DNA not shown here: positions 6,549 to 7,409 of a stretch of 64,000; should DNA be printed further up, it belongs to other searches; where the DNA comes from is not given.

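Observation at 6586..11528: Dedicated ECF importer of unknown specificity co-operonic with two tandem SAM hydroxide adenosyltransferase (DUF62) paralogues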

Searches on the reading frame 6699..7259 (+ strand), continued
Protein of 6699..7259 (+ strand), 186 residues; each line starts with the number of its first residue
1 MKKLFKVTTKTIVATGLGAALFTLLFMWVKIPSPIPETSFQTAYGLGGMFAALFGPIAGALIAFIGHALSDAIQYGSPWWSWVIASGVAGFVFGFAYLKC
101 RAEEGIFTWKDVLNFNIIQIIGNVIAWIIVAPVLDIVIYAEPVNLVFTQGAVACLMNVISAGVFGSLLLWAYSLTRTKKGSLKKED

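Call 15: find_encoding_contigs(protein=P0052, flank=8000, max_places=6)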
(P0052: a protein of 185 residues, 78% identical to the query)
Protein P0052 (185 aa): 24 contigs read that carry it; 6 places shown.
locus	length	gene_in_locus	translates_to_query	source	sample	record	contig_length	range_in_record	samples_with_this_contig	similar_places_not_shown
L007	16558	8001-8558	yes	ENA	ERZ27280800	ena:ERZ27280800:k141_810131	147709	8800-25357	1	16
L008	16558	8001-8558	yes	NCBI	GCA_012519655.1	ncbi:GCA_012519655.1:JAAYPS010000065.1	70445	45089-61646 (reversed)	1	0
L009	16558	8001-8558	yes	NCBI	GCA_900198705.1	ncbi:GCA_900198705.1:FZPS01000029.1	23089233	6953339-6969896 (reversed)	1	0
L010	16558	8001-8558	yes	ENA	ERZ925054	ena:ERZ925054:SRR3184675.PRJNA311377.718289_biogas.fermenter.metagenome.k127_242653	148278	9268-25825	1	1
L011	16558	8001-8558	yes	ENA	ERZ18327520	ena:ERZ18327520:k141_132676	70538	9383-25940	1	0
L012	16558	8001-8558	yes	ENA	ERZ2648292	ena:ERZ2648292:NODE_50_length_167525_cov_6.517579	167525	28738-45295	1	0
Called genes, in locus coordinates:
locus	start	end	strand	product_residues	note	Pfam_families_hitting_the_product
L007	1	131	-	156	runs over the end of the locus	PF02542:YgbB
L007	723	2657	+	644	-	PF00133:tRNA-synt_1, PF01406:tRNA-synt_1e, PF09334:tRNA-synt_1g, PF00133:tRNA-synt_1, PF08264:Anticodon_1, PF19303:Anticodon_3, PF01588:tRNA_bind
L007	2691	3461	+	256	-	PF01026:TatD_DNase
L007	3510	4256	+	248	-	-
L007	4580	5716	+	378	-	PF03990:DUF348 (weak), PF07501:G5, PF06725:3D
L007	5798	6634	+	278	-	PF00398:RrnaAD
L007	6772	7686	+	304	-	-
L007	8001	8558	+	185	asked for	PF07155:ECF-ribofla_trS, PF12822:ECF_trnsprt (weak)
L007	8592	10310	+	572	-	PF03193:RsgA_GTPase (faint), PF13476:AAA_23 (faint), PF00005:ABC_tran, PF02463:SMC_N (weak), PF13401:AAA_22 (faint), PF13555:AAA_29 (faint), PF12558:DUF3744, PF00005:ABC_tran, +2 more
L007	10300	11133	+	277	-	PF02361:CbiQ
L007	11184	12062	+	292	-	PF01887:SAM_HAT_N, PF20257:SAM_HAT_C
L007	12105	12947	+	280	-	PF01887:SAM_HAT_N, PF20257:SAM_HAT_C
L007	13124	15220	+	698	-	PF12437:GSIII_N, PF00120:Gln-synt_C, PF18318:Gln-synt_C-ter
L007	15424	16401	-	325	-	PF00389:2-Hacid_dh, PF03446:NAD_binding_2 (faint), PF02826:2-Hacid_dh_C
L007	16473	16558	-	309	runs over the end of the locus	PF01261:AP_endonuc_2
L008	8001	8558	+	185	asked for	PF07155:ECF-ribofla_trS, PF12822:ECF_trnsprt (weak)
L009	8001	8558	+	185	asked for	PF07155:ECF-ribofla_trS, PF12822:ECF_trnsprt (weak)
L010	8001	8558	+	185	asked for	PF07155:ECF-ribofla_trS, PF12822:ECF_trnsprt (weak)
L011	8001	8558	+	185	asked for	PF07155:ECF-ribofla_trS, PF12822:ECF_trnsprt (weak)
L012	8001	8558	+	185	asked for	PF07155:ECF-ribofla_trS, PF12822:ECF_trnsprt (weak)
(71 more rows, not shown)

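Call 18: search_solved_structures(query=window:6699-7259:+, max_evalue=1)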
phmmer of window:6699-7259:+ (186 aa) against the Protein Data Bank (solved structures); distinct sequences matched with E-value up to 1: 2.
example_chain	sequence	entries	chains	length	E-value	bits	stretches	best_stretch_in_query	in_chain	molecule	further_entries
3p5n_A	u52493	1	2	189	0.37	13.8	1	10-139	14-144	Riboflavin uptake protein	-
3mk7_C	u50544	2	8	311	0.52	13.3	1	49-113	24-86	Cytochrome c oxidase, cbb3-type, subunit P | Cbb3-type cytochrome c oxidase subunit CcoP1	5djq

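Call 35: search_protein_representatives(protein=window:6699-7259:+)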
Query: 186 residues. Proteins with E-value up to 0.001 (for the whole library): 554; up to 1e-10: 316; up to 1e-30: 41. The best 150 are listed.
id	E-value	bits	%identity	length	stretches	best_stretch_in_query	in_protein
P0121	1.4e-86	305.5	76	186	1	1-184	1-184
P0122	2.3e-73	262.4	67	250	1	5-179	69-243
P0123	1.8e-71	256.2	64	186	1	1-185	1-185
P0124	2.5e-58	213.4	80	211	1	27-145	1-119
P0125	1.9e-52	194.1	49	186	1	4-186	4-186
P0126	1.6e-51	191.1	79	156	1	1-110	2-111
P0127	3.6e-46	173.7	47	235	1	7-186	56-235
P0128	3.8e-45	170.4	46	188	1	7-185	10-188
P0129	2.8e-43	164.3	50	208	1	10-185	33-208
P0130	2.2e-42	161.4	69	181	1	2-112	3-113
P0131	3.8e-42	160.6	67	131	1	20-124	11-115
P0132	9.8e-41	156.0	43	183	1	6-185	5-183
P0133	1.6e-39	152.0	44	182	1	1-178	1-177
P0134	4.0e-39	150.7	51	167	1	49-185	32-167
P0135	2.0e-38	148.4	68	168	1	27-127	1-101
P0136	1.4e-37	145.7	47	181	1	6-185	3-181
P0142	3.8e-36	141.0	45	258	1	7-185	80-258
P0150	2.4e-33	131.9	37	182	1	6-184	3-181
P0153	3.6e-32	128.0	40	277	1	7-186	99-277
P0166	1.1e-29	119.9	37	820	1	10-184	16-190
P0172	7.6e-29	117.2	42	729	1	17-185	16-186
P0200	3.5e-25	105.3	56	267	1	6-102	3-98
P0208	1.7e-24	103.1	48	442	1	57-185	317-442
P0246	4.5e-21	91.9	36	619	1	38-169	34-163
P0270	1.1e-19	87.3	33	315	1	10-179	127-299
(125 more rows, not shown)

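Call 39: find_related_loci(query=A2, collection=genome_contigs, flank=10000)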
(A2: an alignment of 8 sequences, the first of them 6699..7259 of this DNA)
Query A2 (186 aa) in genome_contigs; peptide patterns used: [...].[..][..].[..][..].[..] (x = any residue, [..] = any of these).
600 stretches matched a pattern (row limit reached: there are more); 585 encode a relative of the query (tblastn E <= 1e-3); the best 80 are kept; 80 distinct loci.
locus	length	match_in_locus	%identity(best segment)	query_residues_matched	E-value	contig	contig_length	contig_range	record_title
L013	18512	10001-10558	89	1-186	2e-108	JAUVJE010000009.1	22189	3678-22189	MAG: Clostridia bacterium isolate CSMAG_446 CSMAG_446_k127_690848_length_22189_cov_24.0028, whole genome shotgun sequenc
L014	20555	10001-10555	92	2-186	2e-101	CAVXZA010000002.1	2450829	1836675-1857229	MAG: uncultured Clostridia bacterium isolate MFD03804.bin.1.6 genome assembly, contig: contig_1162, whole genome shotgun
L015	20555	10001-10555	78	1-185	1e-95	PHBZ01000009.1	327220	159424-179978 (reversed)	MAG: Chloroflexi bacterium HGW-Chloroflexi-10 Ig3397_v2_scaffold_97, whole genome shotgun sequence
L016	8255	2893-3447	78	1-185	1e-95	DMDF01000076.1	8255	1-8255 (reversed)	MAG TPA_asm: Anaerolineaceae bacterium isolate UBA7929 contig_10693, whole genome shotgun sequence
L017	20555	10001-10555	78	1-185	2e-95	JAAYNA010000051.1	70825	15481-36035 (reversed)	MAG: Clostridiaceae bacterium isolate AS20ysBPTH_8 19838_AS20, whole genome shotgun sequence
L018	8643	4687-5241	78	1-185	2e-95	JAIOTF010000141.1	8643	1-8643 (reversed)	MAG: Anaerolineaceae bacterium isolate SMBSF63 bin_68_k127_1156642, whole genome shotgun sequence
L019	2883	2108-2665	77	1-186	2e-97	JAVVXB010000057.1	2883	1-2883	MAG: Clostridia bacterium isolate CGS10Y3-bin18 NODE_34212_length_2883_cov_8.373762, whole genome shotgun sequence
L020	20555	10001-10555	78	1-185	5e-95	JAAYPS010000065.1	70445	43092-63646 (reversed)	MAG: Clostridiaceae bacterium isolate AS22ysBPME_277 57200_AS22, whole genome shotgun sequence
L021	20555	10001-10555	76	1-185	9e-95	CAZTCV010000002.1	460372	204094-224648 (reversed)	MAG TPA_asm: uncultured Pelolinea sp. isolate SRP241326_co4_229 genome assembly, contig: NODE_5_length_460372_cov_95.192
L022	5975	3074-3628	75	1-185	3e-94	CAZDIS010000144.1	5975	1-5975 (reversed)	MAG TPA_asm: uncultured Pelolinea sp. isolate SRP141376_co2_399 genome assembly, contig: NODE_22320_length_5975_cov_4.81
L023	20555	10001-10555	76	1-185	7e-94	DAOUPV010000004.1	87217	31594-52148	MAG TPA_asm: Clostridia bacterium isolate CSMAG_109 CSMAG_109_k141_39512_length_87217_cov_41.0430, whole genome shotgun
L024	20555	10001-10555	77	1-185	8e-94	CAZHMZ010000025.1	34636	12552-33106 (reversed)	MAG TPA_asm: uncultured Anaerolineaceae bacterium isolate SRP192927_co3_506 genome assembly, contig: NODE_2316_length_34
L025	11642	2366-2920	74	1-185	2e-93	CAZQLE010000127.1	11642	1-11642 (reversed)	MAG TPA_asm: uncultured Anaerolineaceae bacterium isolate binchicken_co269_224 genome assembly, contig: NODE_5534_length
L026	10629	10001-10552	78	1-184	2e-93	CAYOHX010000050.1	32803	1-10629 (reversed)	MAG TPA_asm: uncultured Anaerolinea sp. isolate SRP167436_co1_87 genome assembly, contig: NODE_1881_length_32803_cov_12.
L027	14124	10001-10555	74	1-185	1e-93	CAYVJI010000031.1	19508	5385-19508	MAG TPA_asm: uncultured Pelolinea sp. isolate binchicken_co7_227 genome assembly, contig: NODE_3962_length_19508_cov_8.6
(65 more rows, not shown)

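Call 46: find_encoding_contigs(protein=P0128, flank=6000, max_places=3)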
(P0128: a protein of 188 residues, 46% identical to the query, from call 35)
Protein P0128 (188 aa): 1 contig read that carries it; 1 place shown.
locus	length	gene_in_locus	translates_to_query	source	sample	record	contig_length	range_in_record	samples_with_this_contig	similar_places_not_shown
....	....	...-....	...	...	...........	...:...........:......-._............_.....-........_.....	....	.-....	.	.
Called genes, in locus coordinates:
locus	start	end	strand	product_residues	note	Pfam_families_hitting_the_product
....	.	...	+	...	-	?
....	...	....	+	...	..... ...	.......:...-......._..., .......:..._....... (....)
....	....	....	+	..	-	?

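Call 57: search_solved_structures(query=A1, max_evalue=10)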
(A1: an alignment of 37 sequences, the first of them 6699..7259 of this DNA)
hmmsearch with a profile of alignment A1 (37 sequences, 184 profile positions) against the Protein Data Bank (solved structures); distinct sequences matched with E-value up to 10: 1.
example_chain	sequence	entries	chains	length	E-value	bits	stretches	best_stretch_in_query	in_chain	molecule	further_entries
3p5n_A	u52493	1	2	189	1.6e-05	27.6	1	7-174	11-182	Riboflavin uptake protein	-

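Call 58: find_encoding_contigs(protein=P0125, flank=6000, max_places=2)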
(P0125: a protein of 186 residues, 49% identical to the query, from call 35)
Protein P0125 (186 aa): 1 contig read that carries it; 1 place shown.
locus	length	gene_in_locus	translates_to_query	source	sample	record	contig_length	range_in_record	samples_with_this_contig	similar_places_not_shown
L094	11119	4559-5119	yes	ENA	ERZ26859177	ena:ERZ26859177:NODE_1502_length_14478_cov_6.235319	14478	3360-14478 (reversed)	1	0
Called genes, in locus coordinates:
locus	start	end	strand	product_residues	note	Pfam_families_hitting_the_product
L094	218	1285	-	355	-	PF07498:Rho_N (weak), PF02810:SEC-C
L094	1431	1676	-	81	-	-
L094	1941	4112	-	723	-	PF00270:DEAD, PF04851:ResIII (weak), PF00271:Helicase_C, PF16124:RecQ_Zn_bind, PF09382:RQC, PF00570:HRDC, PF14493:HTH_40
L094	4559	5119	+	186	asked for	PF07155:ECF-ribofla_trS, PF12822:ECF_trnsprt (faint)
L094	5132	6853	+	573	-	PF03193:RsgA_GTPase (faint), PF13476:AAA_23 (faint), PF00005:ABC_tran, PF13401:AAA_22 (faint), PF12558:DUF3744, PF00005:ABC_tran, PF02463:SMC_N (weak), PF13304:AAA_21, +1 more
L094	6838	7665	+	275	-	PF02361:CbiQ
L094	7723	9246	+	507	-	PF01554:MatE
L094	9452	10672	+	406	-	PF00909:Ammonium_transp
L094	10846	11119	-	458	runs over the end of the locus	-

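Call 59: find_encoding_contigs(protein=P0136, flank=6000, max_places=2)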
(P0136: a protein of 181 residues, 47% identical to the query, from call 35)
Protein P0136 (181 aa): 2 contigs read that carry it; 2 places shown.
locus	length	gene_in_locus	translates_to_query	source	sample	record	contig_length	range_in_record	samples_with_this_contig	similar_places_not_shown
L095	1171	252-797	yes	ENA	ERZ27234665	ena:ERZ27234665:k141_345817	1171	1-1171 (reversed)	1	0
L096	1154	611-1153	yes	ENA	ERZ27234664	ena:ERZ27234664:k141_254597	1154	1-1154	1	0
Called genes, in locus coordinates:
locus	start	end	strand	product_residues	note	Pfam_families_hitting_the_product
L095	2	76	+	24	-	?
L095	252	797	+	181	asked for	PF07155:ECF-ribofla_trS, PF12822:ECF_trnsprt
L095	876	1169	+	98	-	?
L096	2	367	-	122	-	?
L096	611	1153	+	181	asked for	PF07155:ECF-ribofla_trS, PF12822:ECF_trnsprt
